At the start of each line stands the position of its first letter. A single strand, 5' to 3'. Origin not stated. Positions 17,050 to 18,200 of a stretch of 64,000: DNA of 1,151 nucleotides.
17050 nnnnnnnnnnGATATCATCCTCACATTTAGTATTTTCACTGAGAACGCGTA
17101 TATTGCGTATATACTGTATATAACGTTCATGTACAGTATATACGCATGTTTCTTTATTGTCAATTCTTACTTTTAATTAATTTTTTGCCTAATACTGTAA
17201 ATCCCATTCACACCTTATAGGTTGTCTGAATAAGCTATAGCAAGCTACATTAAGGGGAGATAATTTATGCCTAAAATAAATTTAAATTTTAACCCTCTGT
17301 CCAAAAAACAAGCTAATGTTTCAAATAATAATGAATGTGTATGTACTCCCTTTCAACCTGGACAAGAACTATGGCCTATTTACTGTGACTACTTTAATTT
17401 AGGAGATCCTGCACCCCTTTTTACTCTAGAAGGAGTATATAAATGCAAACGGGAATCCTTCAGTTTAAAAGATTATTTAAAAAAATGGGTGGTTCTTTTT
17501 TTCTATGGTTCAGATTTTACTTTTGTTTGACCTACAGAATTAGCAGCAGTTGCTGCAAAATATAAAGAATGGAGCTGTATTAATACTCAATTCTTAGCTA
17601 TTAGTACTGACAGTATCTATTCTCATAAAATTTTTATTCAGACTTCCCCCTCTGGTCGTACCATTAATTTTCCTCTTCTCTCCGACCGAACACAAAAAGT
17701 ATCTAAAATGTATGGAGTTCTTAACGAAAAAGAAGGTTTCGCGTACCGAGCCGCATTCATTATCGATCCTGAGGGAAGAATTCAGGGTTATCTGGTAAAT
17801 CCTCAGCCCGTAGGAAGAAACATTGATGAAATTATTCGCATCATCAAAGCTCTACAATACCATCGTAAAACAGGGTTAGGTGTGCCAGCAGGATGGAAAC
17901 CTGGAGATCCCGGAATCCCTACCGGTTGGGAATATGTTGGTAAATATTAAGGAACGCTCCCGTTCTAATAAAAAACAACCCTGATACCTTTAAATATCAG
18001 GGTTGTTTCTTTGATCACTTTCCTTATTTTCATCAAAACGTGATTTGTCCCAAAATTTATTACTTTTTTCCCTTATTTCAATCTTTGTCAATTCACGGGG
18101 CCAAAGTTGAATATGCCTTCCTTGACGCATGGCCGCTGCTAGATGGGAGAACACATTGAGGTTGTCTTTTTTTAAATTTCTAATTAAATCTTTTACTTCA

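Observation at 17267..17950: Two ORFs in the track are one selenoprotein: an in-frame TGA sits exactly at the peroxidatic Cys codon of a peroxiredoxin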

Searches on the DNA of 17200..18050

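Call 71: search_rna_families(source=window, start=17200, end=18050, threshold=evalue, max_evalue=10)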
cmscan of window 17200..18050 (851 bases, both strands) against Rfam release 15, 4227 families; matches with E-value up to 10: 12.
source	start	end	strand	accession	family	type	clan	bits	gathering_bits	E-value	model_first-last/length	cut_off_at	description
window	17969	18039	-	RF02495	ohsC_RNA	Gene; antitoxin;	-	24.5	50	0.31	1-77/77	no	Oppression of Hydrophobic ORF by sRNA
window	17936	18012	+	RF02495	ohsC_RNA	Gene; antitoxin;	-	21.8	50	1.1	1-77/77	no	Oppression of Hydrophobic ORF by sRNA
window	17968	18050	-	RF02713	MCS4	Gene; sRNA;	-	21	56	2.1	47-123/123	5'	Mycoplasma sRNA MCS4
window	17968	18042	-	RF02074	STnc240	Gene; sRNA;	-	21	55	2.2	1-77/77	no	Enterobacterial sRNA STnc240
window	17577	17717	-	RF02921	RT-14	Gene; sRNA;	-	20.3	48.1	3.4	1-144/144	no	RT-14 RNA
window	17946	18019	+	RF02362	Yfr10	Gene; sRNA;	-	20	43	3.2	1-78/78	no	Cyanobacterial functional RNA 10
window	17942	18030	+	RF01770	rimP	Cis-reg; leader;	-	19.5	47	1.8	1-102/102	no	Gammaprotebacteria rimP leader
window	17546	17614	+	RF00455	mir-15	Gene; miRNA;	CL00085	17.9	57.3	0.22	1-88/88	no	mir-15 microRNA precursor family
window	17914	18013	+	RF02713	MCS4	Gene; sRNA;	-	17.6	56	9.3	1-123/123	no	Mycoplasma sRNA MCS4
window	17753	17850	-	RF00159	snoZ168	Gene; snRNA; snoRNA; CD-box;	-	14.6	36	8.4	1-82/82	no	Small nucleolar RNA Z168/Z174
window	17326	17409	+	RF01906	HOTAIR_3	Gene; lncRNA;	-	14.2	80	1.8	1-98/98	no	HOTAIR conserved region 3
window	17393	17504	+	RF01673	PhrS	Gene; sRNA;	-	12.3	37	1.6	1-212/212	no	PhrS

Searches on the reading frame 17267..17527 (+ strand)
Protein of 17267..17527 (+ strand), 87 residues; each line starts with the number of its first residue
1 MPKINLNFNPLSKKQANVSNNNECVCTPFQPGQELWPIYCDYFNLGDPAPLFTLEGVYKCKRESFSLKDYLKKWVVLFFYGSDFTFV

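Call 22: list_cluster_members(proteins=[window:17267-17527:+, window:17708-17947:+, window:17990-18844:-, window:48055-50148:-])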
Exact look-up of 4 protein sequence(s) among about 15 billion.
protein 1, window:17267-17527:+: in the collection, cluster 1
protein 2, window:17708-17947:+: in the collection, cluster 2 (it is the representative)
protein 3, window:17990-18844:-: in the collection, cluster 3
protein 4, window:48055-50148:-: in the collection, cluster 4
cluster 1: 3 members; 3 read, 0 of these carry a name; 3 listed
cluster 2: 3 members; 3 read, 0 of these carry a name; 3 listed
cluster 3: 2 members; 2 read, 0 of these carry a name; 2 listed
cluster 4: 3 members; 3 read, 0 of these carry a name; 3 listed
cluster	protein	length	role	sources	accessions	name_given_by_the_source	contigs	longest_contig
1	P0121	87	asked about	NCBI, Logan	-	-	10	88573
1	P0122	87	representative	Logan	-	-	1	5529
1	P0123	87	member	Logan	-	-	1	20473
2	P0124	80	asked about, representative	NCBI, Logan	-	-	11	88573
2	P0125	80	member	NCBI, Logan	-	-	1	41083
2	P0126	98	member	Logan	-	-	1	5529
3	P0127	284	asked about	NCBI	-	-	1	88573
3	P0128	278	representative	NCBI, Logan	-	-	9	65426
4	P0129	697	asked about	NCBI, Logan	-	-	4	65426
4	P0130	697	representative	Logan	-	-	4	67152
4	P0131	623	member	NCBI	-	-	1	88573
